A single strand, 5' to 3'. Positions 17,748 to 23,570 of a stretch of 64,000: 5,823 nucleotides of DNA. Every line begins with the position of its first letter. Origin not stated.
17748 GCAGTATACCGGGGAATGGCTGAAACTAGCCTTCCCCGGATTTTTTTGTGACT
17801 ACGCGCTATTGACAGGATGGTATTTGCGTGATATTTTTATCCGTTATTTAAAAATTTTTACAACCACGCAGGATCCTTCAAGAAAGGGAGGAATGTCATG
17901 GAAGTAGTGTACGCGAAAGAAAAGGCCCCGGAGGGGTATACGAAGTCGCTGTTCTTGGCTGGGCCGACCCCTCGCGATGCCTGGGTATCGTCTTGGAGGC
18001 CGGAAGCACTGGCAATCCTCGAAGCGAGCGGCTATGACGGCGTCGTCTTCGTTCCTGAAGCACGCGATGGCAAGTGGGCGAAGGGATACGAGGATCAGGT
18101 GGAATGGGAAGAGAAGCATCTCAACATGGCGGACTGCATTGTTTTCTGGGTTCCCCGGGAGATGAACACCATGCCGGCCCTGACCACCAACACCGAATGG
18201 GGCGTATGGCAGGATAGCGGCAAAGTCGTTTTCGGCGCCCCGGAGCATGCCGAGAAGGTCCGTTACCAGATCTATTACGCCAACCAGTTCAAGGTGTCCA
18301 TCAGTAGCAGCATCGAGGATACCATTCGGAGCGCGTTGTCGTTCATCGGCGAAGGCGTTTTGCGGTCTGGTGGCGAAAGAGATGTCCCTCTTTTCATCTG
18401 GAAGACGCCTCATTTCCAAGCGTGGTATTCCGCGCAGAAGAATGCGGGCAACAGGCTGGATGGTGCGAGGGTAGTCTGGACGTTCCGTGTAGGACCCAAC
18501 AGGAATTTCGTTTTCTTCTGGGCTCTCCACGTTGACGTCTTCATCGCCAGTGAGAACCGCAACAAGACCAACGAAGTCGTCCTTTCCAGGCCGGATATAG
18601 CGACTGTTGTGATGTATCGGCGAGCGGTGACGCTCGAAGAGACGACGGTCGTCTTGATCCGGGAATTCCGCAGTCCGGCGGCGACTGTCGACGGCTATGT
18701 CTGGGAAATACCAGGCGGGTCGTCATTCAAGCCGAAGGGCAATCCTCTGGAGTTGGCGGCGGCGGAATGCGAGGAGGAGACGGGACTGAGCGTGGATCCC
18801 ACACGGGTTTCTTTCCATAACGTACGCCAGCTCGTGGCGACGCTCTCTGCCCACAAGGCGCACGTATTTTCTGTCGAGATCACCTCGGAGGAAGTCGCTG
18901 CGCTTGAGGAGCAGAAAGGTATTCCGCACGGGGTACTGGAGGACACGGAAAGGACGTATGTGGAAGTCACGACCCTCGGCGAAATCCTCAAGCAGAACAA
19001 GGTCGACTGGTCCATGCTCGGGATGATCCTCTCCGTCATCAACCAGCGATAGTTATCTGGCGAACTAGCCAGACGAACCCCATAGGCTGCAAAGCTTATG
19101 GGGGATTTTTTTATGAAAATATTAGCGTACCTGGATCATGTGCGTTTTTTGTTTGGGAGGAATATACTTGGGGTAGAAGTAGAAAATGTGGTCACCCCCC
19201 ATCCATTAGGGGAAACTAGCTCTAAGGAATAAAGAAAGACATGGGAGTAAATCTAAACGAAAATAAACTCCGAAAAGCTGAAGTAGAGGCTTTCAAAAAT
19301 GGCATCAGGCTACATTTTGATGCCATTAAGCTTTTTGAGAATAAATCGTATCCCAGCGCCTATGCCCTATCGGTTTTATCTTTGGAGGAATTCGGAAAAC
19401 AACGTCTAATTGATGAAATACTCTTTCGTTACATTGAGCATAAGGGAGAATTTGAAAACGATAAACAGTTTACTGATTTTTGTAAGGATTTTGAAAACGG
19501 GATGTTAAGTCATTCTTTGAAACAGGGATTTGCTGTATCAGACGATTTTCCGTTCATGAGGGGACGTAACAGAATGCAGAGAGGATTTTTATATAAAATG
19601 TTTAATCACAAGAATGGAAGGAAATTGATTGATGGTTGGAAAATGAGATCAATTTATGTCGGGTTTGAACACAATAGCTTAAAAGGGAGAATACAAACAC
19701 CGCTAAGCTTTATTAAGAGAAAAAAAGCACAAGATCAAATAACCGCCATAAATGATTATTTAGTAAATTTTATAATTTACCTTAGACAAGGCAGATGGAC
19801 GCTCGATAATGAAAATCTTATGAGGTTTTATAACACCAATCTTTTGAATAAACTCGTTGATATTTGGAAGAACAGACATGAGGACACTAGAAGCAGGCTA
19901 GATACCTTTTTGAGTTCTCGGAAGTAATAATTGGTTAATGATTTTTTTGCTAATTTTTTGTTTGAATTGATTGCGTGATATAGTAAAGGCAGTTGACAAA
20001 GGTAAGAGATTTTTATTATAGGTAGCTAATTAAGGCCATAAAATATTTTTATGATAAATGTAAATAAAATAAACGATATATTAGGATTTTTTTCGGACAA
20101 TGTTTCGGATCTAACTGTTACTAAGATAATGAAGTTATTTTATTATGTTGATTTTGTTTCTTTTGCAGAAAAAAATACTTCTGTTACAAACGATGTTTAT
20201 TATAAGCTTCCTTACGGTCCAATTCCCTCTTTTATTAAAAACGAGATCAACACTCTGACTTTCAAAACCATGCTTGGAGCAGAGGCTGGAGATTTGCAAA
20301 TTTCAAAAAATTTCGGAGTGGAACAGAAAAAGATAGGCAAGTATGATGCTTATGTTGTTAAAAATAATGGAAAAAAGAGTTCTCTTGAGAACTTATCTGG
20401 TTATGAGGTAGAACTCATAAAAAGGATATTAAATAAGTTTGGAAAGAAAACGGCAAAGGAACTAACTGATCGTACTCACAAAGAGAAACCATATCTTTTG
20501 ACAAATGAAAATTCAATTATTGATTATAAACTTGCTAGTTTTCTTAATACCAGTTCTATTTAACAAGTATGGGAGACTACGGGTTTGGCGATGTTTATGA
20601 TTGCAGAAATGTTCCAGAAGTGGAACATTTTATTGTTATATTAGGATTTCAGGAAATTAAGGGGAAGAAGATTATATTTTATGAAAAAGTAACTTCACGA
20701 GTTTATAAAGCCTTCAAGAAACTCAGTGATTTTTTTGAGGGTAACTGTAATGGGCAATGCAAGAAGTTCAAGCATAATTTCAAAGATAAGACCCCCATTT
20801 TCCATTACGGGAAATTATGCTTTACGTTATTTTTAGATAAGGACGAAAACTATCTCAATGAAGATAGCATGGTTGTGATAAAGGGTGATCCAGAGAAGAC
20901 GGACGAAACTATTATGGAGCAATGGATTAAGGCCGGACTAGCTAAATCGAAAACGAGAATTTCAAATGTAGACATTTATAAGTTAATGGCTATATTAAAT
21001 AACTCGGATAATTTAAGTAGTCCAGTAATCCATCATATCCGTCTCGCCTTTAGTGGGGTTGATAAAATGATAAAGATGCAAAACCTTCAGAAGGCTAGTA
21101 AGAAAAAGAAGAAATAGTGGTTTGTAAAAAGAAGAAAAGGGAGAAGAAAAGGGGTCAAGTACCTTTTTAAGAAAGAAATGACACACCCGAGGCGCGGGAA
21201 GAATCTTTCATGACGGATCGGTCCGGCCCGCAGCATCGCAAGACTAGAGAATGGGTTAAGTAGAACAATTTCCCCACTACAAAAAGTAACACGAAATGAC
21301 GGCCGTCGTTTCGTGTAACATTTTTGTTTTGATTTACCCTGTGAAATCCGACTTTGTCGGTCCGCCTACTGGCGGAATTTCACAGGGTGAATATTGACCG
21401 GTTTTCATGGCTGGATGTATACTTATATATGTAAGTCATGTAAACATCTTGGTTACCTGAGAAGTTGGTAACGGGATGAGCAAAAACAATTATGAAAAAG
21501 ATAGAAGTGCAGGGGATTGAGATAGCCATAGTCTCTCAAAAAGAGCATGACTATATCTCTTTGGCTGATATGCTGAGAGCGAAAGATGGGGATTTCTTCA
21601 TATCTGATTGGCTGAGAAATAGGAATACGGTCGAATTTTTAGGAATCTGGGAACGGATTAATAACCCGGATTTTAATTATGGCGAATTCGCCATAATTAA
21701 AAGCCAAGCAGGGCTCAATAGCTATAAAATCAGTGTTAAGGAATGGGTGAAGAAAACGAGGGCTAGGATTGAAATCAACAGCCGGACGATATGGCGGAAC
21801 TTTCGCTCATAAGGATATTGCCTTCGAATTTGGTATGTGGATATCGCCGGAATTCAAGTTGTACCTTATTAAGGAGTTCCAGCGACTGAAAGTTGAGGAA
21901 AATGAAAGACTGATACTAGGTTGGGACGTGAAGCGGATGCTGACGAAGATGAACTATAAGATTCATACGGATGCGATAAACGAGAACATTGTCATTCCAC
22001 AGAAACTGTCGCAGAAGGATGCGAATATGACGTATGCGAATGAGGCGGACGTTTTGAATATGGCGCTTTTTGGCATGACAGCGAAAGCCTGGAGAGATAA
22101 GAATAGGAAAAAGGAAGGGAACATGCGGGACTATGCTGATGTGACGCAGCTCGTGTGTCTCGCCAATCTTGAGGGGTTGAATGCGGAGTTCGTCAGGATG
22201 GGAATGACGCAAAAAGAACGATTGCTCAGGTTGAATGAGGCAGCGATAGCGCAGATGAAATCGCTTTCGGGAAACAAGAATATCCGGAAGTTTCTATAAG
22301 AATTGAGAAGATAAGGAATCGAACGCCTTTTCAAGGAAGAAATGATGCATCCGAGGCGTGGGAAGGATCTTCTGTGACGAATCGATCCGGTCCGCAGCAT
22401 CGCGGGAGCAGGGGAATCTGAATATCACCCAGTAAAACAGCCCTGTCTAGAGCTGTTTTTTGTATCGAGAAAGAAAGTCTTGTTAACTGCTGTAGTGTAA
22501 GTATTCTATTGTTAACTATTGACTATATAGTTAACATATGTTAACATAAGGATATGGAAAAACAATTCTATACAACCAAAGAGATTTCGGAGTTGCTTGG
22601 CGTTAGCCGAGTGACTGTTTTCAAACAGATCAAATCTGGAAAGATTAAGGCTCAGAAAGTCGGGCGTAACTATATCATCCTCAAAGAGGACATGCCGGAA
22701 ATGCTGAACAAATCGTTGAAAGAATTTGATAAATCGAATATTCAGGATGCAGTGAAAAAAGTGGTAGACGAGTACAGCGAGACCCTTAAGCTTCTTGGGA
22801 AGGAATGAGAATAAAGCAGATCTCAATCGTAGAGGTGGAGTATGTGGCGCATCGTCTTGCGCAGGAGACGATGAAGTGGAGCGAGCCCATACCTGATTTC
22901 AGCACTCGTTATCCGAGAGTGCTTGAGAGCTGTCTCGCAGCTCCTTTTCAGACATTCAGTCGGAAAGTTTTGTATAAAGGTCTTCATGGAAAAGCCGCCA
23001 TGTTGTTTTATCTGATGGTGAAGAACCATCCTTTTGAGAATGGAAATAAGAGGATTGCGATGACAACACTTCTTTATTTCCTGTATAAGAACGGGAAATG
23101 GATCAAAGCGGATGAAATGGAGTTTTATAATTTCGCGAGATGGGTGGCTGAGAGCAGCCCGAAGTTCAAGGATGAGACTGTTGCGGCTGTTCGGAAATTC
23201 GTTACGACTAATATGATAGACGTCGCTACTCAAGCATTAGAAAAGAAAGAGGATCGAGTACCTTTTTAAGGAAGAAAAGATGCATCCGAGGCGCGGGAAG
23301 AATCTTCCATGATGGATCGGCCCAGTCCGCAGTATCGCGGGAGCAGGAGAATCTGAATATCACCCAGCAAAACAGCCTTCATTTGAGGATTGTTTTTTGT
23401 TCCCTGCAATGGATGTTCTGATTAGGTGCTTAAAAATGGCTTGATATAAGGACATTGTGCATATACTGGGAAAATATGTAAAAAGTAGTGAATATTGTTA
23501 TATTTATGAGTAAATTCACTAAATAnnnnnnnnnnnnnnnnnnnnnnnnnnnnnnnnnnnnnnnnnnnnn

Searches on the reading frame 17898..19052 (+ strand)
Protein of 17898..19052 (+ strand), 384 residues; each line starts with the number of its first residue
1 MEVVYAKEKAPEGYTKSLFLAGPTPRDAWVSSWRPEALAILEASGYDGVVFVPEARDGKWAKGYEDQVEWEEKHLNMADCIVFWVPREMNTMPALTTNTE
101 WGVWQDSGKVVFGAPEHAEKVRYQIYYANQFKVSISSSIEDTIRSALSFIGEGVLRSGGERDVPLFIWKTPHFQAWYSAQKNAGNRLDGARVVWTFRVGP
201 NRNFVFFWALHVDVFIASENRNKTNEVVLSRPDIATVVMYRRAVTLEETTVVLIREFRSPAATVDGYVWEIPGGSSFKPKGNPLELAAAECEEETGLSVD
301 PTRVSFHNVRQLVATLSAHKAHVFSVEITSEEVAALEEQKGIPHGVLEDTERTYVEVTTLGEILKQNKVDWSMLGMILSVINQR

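Call 11: search_protein_families(library=pfam, proteins=[window:17898-19052:+], max_evalue=0.01)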
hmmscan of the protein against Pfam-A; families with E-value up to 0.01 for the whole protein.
window:17898-19052:+ (384 aa): 2 families
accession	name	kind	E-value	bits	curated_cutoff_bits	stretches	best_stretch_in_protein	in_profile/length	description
PF15891.11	Nuc_deoxyri_tr2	-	5.4e-12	46.4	30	1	16-117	2-104/105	Nucleoside 2-deoxyribosyltransferase like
PF00293.34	NUDIX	-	0.00012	22.5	21.1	1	246-346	12-102/134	NUDIX domain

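Call 21: find_homologous_proteins(query=window:17898-19052:+, max_evalue=1e-30)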
Query window:17898-19052:+ (384 aa): 2163 proteins with E <= 1e-30 among 8000 candidates; the best 120 are listed.
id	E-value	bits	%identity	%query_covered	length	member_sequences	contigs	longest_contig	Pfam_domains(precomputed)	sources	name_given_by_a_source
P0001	3.8e-259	877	100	100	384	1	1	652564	PF15891.12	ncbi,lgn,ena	-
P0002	2.2e-197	674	74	100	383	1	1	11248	PF15891.12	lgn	-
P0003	2.1e-195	667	74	99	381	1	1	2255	PF15891.12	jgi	-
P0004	1.1e-186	639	72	100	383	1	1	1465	PF15891.12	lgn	-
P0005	3.8e-186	637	71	99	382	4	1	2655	PF15891.12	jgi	-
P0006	1.2e-185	635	71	99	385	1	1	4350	PF15891.12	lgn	-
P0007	5.7e-185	633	70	99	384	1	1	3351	PF15891.12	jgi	jgi:8-oxo-dGTP pyrophosphatase MutT (NUDIX family)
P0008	3.7e-184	630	70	99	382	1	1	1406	PF15891.12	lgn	-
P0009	3.9e-184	630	69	99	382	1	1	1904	PF15891.12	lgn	-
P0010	7.5e-184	629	71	99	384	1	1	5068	PF15891.12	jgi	jgi:8-oxo-dGTP pyrophosphatase MutT (NUDIX family)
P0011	4.7e-181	620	69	99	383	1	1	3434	PF15891.12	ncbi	-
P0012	1.4e-179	615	68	99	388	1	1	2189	PF15891.12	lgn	-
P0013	3.8e-179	614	68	99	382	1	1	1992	PF15891.12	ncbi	-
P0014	4.3e-179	614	68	99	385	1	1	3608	PF15891.12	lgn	-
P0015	7.7e-179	613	67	99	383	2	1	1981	PF15891.12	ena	-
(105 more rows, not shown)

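Call 22: find_encoding_contigs(protein=P0001, flank=10000, max_places=4)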
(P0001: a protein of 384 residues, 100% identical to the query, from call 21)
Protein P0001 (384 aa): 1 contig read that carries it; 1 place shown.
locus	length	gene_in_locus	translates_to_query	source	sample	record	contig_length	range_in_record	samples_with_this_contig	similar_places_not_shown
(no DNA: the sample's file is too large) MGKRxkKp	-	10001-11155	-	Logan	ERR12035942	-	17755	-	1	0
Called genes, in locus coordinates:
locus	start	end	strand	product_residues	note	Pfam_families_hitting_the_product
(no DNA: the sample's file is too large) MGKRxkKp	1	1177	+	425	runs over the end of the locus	PF01467:CTP_transf_like, PF01121:CoaE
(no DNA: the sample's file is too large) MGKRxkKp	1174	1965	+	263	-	PF00069:Pkinase, PF07714:PK_Tyr_Ser-Thr, PF01636:APH (weak), PF03109:ABC1 (weak)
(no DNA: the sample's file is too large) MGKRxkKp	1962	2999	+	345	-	-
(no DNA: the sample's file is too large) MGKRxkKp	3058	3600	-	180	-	PF01467:CTP_transf_like (weak)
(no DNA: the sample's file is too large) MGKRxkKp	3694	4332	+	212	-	-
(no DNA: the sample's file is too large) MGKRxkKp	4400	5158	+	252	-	PF01978:TrmB, PF09339:HTH_IclR (faint)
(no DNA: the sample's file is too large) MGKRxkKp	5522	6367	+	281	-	-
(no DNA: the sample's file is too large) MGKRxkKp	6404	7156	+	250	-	-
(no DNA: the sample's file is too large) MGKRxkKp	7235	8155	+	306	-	PF13672:PP2C_2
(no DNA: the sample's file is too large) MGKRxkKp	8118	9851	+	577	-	-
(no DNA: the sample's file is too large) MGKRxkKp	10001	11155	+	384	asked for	PF15891:Nuc_deoxyri_tr2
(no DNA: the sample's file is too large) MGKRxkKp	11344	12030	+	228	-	PF18728:HEPN_AbiV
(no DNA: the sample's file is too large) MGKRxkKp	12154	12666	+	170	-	PF13274:SocA_Panacea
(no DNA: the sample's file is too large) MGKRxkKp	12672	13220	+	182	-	-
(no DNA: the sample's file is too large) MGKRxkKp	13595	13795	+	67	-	?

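Call 23: find_encoding_contigs(protein=P0002, flank=10000, max_places=4)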
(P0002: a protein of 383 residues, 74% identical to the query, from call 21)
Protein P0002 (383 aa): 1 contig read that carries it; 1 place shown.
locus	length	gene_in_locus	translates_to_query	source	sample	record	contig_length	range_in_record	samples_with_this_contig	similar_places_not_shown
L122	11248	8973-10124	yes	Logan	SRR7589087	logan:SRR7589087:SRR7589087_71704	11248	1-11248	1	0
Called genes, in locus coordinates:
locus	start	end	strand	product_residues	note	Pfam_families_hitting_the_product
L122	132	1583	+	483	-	PF01336:tRNA_anti-codon, PF00152:tRNA-synt_2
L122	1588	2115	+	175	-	PF00293:NUDIX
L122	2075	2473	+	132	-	-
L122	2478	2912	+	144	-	-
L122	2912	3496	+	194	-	PF01928:CYTH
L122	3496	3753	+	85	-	PF12961:DUF3850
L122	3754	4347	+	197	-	PF01725:Ham1p_like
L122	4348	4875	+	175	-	PF01569:PAP2, PF14378:PAP2_3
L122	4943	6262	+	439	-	PF02403:Seryl_tRNA_N, PF00587:tRNA-synt_2b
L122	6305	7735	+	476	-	PF01464:SLT (weak)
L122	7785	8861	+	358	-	PF00817:IMS, PF21999:IMS_HHH_1 (weak), PF11799:IMS_C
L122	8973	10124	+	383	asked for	PF15891:Nuc_deoxyri_tr2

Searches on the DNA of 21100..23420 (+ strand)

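Call 18: search_dna_similar(query=window:21100-23420:+, collection=plasmids, mode=distant)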
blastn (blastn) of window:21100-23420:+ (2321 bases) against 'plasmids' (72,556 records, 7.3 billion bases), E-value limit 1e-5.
Records with a match: 12; places in all: 12; records where one place covers at least 80% of the query: 0.
Best place of each record, by identity: 60-80% 12.
By first word of the organism name: Aureispira 3; Xenorhabdus 2; Haliscomenobacter 2; Streptococcus 1; Photorhabdus 1; Alistipes 1; Phocaeicola 1; Parabacteroides 1.
By predicted mobility (MOB-suite, as given by PLSDB): non-mobilizable 10; conjugative 2.
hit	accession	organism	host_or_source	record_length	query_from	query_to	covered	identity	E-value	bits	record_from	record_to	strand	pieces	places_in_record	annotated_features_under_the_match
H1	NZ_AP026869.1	Aureispira anguillae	Anguilla japonica,Standard,head of ...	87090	510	987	21%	66.2%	4e-23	119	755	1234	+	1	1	KilA-N domain-containing protein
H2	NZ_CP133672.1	Aureispira sp. CCB-E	Monoculture,Seagrass (Zostera sp.) ...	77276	510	987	21%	65.6%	1e-21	113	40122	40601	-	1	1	KilA-N domain-containing protein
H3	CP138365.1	Streptococcus agalactiae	Homo sapiens,cell culture,urine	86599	508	884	16%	65.4%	3e-12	82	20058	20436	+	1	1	KilA-N domain-containing protein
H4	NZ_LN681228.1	Xenorhabdus nematophila AN6/1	-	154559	681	1037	15%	68.0%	6e-20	107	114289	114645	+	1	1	KilA-N domain-containing protein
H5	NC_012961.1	Photorhabdus asymbiotica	-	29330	681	1037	15%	66.9%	2e-14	91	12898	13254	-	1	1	KilA-N domain-containing protein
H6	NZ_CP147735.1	Xenorhabdus sp. TH1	Steinernema sp. a AB-2023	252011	681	1037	15%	66.6%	2e-13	86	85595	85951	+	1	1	KilA-N domain-containing protein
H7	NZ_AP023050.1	Alistipes indistinctus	Homo sapiens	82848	685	1037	15%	65.9%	5e-9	72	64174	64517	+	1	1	KilA-N domain-containing protein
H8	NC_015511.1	Haliscomenobacter hydrossis DSM 1100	activated sludge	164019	694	999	13%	67.0%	4e-10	75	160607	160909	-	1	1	KilA-N domain-containing protein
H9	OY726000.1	Phocaeicola massiliensis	-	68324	510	801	13%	68.4%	2e-20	109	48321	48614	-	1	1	record has no annotation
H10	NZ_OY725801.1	Parabacteroides distasonis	-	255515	508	801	13%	65.2%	6e-8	68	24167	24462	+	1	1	KilA-N domain-containing protein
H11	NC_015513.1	Haliscomenobacter hydrossis DSM 1100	activated sludge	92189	683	801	5%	75.2%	5e-9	73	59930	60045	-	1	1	KilA-N domain-containing protein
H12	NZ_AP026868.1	Aureispira anguillae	Anguilla japonica,Standard,head of ...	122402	681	793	5%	73.5%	2e-8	70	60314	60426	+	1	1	KilA-N domain-containing protein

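Call 19: search_dna_similar(query=window:21100-23420:+, collection=phages, mode=distant)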
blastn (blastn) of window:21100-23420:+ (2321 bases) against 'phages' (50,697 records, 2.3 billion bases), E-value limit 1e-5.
Records with a match: 5; places in all: 5; records where one place covers at least 80% of the query: 0.
Best place of each record, by identity: 60-80% 5.
By first word of the organism name: Bacteriophage 2; Staphylococcus 2; Streptococcus 1.
By host as written in the record: - 3; Staphylococcus aureus 1; Streptococcus intermedius F0413 1.
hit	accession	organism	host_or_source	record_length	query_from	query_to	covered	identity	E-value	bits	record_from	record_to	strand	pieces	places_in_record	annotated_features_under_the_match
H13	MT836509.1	Bacteriophage sp.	human fecal samples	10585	508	806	13%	67.7%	2e-14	89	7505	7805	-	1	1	record has no annotation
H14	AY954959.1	Staphylococcus phage EW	-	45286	534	806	12%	67.3%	2e-14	89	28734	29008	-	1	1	ORF014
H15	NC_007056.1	Staphylococcus phage EW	Staphylococcus aureus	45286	534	806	12%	67.3%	2e-14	89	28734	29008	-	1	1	transcriptional regulator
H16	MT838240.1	Bacteriophage sp.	human fecal samples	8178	685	894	9%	67.6%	4e-10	74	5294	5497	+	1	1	record has no annotation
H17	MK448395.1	Streptococcus satellite phage Javan279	Streptococcus intermedius F0413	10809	685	785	4%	73.3%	3e-6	62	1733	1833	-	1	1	hypothetical protein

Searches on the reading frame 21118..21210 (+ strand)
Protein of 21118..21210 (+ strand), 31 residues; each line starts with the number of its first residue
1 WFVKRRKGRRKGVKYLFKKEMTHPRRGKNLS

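Call 70: search_protein_representatives(alignment_id=A7)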
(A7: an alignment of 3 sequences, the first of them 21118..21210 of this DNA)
Query: 3 sequences, 23 profile positions. Proteins with E-value up to 0.001 (for the whole library): 0; up to 1e-10: 0; up to 1e-30: 0. The best 0 are listed.
